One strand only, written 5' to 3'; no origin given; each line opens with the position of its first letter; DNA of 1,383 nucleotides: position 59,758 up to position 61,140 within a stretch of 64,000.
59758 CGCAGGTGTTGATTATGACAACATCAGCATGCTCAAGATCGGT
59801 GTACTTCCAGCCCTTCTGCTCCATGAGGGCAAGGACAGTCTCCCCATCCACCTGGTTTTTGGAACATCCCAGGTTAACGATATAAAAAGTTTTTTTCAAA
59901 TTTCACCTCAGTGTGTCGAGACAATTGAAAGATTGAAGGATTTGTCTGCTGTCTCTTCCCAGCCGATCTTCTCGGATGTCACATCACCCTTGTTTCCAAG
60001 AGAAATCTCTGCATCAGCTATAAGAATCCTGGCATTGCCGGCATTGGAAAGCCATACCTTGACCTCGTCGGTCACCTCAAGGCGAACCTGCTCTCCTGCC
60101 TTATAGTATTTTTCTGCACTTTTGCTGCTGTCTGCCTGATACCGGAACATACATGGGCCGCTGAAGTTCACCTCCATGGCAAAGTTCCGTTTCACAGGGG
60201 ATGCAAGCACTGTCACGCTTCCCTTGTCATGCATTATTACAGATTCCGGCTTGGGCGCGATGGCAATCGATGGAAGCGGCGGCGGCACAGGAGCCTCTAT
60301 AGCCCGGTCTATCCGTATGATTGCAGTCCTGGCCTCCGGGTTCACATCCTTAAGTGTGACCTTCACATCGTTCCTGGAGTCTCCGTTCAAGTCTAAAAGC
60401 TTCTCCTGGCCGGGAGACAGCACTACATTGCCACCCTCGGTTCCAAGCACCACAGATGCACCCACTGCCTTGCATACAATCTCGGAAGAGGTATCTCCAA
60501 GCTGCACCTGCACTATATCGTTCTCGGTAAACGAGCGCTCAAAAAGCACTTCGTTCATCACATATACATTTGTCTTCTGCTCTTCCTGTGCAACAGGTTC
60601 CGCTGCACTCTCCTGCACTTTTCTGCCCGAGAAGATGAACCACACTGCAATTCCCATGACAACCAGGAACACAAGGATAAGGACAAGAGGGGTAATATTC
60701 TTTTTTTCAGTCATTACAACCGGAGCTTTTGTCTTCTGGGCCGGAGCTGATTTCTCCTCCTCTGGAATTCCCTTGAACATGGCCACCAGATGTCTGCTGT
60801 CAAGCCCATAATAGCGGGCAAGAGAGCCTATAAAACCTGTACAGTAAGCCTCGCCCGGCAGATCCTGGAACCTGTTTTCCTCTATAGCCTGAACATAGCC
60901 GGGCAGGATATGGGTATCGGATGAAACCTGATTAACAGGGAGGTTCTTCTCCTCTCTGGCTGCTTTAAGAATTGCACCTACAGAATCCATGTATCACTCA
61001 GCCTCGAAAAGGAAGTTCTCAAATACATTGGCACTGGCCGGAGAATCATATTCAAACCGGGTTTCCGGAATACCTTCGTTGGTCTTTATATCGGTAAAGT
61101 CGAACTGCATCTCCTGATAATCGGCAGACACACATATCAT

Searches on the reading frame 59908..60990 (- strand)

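Call 37: search_protein_families(library=pfam, proteins=[window:59908-60990:-], max_evalue=0.0001)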
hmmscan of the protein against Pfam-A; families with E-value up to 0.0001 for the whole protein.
window:59908-60990:- (360 aa): 3 families
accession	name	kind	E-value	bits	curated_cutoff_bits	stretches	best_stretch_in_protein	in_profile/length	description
PF13413.12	HTH_25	-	1.3e-17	63.8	24.6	1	7-67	1-61/62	Helix-turn-helix domain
PF13464.11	RodZ_C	-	1.1e-06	28.9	23.9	1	274-333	2-62/72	RodZ C-terminal domain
PF12844.13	HTH_19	-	4.8e-05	23.6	30.2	1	6-64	2-54/64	Helix-turn-helix domain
